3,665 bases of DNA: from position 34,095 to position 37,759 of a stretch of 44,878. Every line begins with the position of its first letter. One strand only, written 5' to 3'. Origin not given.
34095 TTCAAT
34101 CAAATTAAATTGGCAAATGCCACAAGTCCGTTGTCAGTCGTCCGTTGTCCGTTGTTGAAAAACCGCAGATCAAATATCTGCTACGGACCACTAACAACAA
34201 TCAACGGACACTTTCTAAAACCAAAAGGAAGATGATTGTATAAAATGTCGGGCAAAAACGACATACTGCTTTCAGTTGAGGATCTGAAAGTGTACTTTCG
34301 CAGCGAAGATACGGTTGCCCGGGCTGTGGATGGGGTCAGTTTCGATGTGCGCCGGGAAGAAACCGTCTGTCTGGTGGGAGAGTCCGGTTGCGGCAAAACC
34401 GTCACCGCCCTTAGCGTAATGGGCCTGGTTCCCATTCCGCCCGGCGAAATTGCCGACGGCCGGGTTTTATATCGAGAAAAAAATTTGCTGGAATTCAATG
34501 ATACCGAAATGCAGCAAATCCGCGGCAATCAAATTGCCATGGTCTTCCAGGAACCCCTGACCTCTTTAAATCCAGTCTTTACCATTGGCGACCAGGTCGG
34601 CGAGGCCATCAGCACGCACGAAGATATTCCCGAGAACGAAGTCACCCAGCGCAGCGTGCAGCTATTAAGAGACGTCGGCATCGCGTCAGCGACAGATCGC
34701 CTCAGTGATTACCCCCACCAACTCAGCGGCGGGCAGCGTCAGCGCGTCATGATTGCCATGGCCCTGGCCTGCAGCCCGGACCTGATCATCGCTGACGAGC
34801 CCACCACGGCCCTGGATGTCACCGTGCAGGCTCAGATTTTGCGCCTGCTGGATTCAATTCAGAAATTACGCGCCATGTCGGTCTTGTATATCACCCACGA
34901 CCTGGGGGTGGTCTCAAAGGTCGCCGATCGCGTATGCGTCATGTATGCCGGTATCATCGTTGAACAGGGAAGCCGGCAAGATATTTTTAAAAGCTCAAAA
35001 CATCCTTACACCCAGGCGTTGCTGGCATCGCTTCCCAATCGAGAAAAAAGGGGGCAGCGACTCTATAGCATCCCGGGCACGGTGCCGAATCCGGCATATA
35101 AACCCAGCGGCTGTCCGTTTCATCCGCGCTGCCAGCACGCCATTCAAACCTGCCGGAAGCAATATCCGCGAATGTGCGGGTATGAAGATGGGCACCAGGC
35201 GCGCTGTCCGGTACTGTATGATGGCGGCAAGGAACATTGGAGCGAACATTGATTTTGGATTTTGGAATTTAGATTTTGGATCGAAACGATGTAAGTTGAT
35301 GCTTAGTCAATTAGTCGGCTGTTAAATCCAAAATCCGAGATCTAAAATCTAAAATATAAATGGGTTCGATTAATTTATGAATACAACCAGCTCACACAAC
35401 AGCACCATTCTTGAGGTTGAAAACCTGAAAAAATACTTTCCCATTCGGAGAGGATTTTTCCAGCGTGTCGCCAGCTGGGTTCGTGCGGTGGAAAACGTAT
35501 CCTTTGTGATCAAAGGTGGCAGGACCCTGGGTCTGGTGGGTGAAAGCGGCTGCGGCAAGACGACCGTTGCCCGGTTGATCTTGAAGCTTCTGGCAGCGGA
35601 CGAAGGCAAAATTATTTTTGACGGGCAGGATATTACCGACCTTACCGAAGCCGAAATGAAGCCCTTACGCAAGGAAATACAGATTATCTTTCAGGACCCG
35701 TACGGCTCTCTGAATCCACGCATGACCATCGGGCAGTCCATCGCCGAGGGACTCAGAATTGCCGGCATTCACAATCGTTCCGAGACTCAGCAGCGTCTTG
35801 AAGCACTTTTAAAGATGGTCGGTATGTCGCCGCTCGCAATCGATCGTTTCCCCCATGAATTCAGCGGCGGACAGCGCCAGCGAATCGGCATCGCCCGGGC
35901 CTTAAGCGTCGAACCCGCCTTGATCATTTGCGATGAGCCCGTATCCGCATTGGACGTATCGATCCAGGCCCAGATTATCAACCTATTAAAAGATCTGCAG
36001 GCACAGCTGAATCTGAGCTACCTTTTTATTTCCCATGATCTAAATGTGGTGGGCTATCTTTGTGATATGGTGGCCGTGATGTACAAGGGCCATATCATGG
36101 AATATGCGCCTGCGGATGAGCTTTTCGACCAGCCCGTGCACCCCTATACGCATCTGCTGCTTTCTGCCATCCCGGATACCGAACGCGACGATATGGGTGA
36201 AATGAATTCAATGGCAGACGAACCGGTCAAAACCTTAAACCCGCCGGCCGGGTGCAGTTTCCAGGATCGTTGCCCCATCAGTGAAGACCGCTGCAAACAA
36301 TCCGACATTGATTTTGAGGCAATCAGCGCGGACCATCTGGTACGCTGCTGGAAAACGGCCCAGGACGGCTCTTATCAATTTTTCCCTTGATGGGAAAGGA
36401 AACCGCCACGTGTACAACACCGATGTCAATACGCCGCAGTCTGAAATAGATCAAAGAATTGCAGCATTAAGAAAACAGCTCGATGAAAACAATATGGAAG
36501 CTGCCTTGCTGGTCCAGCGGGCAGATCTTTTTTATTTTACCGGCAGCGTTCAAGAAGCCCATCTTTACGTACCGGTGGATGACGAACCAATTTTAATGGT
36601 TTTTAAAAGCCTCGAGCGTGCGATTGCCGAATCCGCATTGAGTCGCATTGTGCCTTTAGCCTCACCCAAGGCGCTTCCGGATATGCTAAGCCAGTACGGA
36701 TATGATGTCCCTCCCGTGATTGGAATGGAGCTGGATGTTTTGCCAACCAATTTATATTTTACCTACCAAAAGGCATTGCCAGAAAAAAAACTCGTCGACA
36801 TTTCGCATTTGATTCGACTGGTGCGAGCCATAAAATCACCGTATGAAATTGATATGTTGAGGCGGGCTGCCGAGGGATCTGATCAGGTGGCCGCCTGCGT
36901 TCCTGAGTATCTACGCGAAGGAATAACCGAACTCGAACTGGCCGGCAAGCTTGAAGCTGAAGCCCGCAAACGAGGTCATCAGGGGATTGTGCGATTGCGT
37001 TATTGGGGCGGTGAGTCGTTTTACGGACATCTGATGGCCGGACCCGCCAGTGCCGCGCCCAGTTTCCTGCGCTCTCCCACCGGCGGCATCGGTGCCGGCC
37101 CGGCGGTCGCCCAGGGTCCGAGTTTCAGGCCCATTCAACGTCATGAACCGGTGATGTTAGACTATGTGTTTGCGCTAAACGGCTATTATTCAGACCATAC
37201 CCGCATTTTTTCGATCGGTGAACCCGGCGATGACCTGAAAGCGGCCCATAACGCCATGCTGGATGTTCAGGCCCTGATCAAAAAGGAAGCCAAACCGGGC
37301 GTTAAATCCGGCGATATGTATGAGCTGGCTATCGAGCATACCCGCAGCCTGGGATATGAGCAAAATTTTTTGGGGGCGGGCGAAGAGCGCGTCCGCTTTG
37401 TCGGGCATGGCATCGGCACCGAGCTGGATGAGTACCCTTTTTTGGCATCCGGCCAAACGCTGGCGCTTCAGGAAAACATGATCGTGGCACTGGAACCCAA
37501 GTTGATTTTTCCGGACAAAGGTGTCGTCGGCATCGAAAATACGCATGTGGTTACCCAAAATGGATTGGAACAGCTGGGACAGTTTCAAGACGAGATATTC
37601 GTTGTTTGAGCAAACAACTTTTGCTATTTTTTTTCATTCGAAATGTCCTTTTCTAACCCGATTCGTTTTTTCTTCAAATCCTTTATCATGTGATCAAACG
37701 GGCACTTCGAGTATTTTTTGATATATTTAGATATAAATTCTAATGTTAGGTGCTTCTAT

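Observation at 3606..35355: Window-wide class of intergenic/intercistronic hairpin elements whose arms are tandem heptamers (four different 'alphabets', one geometry)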

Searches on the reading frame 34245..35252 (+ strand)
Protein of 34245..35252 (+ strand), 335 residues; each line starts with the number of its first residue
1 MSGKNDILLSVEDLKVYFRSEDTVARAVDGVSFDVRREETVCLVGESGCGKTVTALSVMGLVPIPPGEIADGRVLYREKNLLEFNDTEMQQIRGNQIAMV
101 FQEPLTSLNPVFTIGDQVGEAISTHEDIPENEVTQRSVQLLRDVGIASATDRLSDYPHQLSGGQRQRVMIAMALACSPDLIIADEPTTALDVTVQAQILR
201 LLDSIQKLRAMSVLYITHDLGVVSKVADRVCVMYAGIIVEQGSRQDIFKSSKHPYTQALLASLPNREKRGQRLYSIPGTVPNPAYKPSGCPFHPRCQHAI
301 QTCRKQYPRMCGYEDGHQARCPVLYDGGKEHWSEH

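Call 36: find_encoding_contigs(protein=window:34245-35252:+, flank=3000, max_places=10)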
Protein window:34245-35252:+ (335 aa): 4 contigs read that carry it; 3 places shown.
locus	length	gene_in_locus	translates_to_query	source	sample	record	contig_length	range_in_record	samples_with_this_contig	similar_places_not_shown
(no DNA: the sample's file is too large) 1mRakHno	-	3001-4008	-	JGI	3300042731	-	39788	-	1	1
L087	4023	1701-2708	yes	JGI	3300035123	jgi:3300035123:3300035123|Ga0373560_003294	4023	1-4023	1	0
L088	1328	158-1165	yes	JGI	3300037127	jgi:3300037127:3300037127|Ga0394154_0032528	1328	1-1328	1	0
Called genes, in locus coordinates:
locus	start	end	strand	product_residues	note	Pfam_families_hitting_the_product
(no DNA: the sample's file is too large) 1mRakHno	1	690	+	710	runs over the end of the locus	PF00496:SBP_bac_5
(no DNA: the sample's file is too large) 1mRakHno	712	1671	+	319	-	PF19300:BPD_transp_1_N, PF00528:BPD_transp_1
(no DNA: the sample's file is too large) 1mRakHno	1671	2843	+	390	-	PF12911:OppC_N, PF00528:BPD_transp_1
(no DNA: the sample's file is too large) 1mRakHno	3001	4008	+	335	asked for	PF00005:ABC_tran, PF02463:SMC_N (faint), PF08352:oligo_HPY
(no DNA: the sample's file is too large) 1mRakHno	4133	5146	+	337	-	PF00005:ABC_tran, PF02463:SMC_N (weak), PF08352:oligo_HPY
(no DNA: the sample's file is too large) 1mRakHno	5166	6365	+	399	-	PF01321:Creatinase_N, PF00557:Peptidase_M24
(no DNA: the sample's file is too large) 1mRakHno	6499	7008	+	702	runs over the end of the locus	PF05378:Hydant_A_N, PF01968:Hydantoinase_A, PF19278:Hydant_A_C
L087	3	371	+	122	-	?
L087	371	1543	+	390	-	PF12911:OppC_N, PF00528:BPD_transp_1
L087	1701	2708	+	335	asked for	PF00005:ABC_tran, PF02463:SMC_N (faint), PF08352:oligo_HPY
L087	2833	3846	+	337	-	PF00005:ABC_tran, PF02463:SMC_N (weak), PF08352:oligo_HPY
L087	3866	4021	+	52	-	?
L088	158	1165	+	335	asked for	PF00005:ABC_tran, PF02463:SMC_N (faint), PF08352:oligo_HPY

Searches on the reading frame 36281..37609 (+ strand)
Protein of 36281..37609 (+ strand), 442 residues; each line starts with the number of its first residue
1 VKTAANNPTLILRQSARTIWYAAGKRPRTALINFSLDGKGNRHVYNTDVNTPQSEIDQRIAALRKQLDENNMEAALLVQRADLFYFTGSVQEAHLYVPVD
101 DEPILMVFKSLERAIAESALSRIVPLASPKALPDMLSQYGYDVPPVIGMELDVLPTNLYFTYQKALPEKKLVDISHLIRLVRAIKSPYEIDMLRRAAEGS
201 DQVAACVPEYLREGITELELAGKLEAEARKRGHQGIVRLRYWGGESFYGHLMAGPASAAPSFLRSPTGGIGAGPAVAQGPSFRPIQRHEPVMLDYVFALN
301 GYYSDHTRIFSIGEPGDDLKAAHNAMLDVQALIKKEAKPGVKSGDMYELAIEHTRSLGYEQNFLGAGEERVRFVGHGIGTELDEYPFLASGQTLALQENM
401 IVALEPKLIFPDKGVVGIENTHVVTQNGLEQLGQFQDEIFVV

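Call 79: search_protein_families(library=pfam, proteins=[window:36281-37609:+], max_evalue=0.001)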
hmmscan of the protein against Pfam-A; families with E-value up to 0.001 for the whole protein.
window:36281-37609:+ (442 aa): 2 families
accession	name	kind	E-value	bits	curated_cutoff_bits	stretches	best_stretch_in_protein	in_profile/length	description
PF00557.29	Peptidase_M24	-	6.8e-40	137.5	23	1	192-426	2-208/208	Metallopeptidase family M24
PF01321.24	Creatinase_N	-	6.2e-24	85.4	22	1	59-184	1-128/128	Creatinase/Prolidase N-terminal domain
